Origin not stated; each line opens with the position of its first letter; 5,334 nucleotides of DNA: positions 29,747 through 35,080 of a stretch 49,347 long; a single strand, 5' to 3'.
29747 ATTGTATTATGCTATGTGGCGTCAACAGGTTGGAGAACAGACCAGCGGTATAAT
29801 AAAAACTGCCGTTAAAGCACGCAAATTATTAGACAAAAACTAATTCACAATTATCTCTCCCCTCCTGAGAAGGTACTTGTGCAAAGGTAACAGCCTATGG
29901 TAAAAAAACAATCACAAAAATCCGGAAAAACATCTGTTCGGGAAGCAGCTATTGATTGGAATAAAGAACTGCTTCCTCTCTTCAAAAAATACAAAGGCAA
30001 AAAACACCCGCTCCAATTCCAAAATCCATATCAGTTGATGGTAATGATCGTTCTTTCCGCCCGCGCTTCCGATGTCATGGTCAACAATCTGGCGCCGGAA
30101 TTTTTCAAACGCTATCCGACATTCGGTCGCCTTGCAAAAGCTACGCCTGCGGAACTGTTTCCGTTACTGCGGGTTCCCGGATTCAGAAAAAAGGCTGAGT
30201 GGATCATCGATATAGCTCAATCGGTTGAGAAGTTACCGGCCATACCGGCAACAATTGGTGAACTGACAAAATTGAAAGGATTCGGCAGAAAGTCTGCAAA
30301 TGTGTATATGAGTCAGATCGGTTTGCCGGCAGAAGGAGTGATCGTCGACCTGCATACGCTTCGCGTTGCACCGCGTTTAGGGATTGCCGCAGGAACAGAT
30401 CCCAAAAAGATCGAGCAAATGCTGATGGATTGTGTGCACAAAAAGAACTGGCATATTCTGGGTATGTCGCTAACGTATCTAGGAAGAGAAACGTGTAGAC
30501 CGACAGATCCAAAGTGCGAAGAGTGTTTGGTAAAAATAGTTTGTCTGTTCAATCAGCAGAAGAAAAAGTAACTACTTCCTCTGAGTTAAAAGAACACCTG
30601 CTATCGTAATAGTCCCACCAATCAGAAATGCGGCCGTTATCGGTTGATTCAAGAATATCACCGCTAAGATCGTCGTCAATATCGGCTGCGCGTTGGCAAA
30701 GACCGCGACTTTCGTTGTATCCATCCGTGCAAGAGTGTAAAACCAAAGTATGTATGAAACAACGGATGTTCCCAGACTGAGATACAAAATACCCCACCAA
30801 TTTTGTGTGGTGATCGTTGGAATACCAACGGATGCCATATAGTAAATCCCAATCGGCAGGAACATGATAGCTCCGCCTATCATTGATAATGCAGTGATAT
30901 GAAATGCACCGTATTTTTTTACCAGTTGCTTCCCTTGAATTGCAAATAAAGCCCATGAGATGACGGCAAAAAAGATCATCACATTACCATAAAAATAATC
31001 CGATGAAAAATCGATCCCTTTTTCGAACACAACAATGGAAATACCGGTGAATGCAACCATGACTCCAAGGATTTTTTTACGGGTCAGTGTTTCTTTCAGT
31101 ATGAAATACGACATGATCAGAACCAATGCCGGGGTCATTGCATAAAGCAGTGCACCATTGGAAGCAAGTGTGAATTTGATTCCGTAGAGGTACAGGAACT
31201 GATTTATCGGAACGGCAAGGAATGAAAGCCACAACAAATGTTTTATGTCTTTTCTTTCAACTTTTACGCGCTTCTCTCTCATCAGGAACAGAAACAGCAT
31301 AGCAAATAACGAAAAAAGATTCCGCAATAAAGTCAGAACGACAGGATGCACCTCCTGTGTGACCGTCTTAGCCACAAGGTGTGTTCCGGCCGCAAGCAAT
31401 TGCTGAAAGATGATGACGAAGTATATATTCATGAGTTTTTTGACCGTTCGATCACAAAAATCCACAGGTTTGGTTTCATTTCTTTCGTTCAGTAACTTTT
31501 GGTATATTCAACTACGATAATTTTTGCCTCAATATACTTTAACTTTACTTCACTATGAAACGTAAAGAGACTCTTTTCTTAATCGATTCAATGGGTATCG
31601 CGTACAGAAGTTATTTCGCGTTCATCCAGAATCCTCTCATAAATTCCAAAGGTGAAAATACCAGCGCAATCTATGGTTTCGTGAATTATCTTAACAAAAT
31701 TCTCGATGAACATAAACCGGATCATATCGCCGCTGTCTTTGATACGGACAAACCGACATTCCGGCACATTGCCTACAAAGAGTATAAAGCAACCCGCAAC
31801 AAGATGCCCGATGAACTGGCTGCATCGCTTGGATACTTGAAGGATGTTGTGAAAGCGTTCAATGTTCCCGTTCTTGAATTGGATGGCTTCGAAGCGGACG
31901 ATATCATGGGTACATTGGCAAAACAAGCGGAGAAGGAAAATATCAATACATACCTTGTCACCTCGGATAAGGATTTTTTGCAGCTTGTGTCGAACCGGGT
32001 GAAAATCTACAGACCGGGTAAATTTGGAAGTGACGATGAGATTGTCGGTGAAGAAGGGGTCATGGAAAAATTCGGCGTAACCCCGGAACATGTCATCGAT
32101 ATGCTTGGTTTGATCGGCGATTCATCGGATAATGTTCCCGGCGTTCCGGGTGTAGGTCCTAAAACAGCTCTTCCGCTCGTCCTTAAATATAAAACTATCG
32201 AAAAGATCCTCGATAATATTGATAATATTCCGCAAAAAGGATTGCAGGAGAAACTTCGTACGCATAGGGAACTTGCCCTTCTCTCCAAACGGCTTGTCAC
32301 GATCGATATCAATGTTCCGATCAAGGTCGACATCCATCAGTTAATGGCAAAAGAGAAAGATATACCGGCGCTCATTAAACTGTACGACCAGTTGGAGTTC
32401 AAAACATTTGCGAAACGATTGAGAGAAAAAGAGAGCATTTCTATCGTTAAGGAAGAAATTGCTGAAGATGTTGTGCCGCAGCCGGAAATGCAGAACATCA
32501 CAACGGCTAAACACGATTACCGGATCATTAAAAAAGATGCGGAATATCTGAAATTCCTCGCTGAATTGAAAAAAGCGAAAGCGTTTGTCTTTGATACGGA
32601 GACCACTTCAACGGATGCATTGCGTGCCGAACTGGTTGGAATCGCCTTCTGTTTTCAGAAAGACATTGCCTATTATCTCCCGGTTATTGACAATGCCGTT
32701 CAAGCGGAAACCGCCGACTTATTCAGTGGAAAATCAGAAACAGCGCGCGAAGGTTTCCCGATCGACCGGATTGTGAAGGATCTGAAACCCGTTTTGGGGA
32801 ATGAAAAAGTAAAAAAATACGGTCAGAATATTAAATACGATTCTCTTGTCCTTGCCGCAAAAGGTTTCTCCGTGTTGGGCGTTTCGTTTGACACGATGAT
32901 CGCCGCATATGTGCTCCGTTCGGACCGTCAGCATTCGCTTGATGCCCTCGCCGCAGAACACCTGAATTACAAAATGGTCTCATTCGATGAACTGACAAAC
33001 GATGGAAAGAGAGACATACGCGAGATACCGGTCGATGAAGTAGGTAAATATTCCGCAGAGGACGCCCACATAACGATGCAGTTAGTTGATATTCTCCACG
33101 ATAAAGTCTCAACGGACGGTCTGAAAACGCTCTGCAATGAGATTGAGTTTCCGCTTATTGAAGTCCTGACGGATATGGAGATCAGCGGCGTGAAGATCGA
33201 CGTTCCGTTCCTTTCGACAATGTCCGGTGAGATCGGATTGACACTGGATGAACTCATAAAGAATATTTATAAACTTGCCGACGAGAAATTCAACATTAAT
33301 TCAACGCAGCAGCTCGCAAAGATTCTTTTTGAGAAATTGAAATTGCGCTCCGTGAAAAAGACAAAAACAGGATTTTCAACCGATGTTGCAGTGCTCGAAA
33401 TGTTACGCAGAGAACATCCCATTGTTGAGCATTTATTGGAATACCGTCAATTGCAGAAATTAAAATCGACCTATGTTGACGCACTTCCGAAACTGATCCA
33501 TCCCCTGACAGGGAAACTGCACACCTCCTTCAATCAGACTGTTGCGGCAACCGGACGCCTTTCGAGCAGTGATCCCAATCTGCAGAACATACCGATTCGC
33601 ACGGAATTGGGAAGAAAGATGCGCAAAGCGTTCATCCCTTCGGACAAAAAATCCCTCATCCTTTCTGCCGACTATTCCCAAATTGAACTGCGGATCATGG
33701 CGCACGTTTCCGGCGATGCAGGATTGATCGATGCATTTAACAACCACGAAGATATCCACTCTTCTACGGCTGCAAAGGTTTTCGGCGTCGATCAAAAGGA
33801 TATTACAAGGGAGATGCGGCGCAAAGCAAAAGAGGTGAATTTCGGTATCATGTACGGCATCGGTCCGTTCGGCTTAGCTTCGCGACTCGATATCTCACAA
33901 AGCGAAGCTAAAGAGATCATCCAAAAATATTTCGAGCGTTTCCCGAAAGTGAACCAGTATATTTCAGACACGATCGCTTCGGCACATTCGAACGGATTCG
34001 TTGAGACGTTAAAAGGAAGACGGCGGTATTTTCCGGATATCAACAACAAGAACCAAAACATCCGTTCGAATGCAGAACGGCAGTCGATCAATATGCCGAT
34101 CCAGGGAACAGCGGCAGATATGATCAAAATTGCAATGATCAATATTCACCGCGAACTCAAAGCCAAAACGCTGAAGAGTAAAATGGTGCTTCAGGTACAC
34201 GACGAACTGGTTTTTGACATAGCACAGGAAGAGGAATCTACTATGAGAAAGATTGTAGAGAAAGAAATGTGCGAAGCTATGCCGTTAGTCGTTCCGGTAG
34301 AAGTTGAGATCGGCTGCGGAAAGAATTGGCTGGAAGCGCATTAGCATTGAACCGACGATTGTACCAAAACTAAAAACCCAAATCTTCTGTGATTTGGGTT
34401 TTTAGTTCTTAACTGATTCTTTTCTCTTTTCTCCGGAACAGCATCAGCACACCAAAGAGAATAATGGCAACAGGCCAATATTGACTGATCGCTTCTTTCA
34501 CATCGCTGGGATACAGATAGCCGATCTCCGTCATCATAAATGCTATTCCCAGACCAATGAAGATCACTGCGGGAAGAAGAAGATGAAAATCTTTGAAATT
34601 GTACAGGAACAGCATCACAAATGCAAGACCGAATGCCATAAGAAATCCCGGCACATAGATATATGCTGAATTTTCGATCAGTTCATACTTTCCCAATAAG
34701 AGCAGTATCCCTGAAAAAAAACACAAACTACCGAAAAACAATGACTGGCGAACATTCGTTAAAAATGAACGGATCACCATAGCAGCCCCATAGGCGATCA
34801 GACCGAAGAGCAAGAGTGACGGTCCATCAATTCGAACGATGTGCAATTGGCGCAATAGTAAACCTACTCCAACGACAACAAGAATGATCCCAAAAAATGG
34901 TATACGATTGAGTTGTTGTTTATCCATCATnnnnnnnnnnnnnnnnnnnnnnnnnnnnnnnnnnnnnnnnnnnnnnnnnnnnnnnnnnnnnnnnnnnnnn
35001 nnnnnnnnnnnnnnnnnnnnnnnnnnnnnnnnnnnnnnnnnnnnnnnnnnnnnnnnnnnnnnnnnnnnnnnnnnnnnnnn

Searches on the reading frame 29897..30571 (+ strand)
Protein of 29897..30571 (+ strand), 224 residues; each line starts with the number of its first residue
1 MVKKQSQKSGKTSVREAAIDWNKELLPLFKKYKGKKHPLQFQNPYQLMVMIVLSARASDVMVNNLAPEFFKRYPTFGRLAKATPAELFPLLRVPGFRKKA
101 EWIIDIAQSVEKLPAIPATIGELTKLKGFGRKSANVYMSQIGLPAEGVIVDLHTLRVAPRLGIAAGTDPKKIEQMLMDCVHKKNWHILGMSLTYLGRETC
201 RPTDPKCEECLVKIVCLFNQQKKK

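Call 25: search_protein_families(library=pfam, proteins=[window:29897-30571:+], max_evalue=0.001)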
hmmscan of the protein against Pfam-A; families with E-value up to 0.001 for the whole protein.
window:29897-30571:+ (224 aa): 1 family
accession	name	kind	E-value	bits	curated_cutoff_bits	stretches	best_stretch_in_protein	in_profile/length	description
PF00730.31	HhH-GPD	-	4.3e-15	56.4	26.2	1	49-179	1-105/108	HhH-GPD superfamily base excision DNA repair protein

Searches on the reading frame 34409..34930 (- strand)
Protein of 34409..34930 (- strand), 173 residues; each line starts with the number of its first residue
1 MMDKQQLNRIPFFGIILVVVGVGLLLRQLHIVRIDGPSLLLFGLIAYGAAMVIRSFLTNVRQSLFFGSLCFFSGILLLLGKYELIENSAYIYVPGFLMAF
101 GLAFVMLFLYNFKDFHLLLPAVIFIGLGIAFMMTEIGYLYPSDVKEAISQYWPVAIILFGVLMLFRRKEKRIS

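Call 25: search_protein_families(library=pfam, proteins=[window:34409-34930:-], max_evalue=0.001)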
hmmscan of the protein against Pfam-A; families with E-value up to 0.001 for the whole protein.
window:34409-34930:- (173 aa): 2 families
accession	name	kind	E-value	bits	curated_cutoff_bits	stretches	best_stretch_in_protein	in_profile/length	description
PF18917.5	LiaI-LiaF-like_TM1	-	2.1e-14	53.7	27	1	119-164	2-42/42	LiaI-LiaF-like transmembrane region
PF22570.1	LiaF-TM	-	5.8e-13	49.9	27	2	121-172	3-50/98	LiaF transmembrane domain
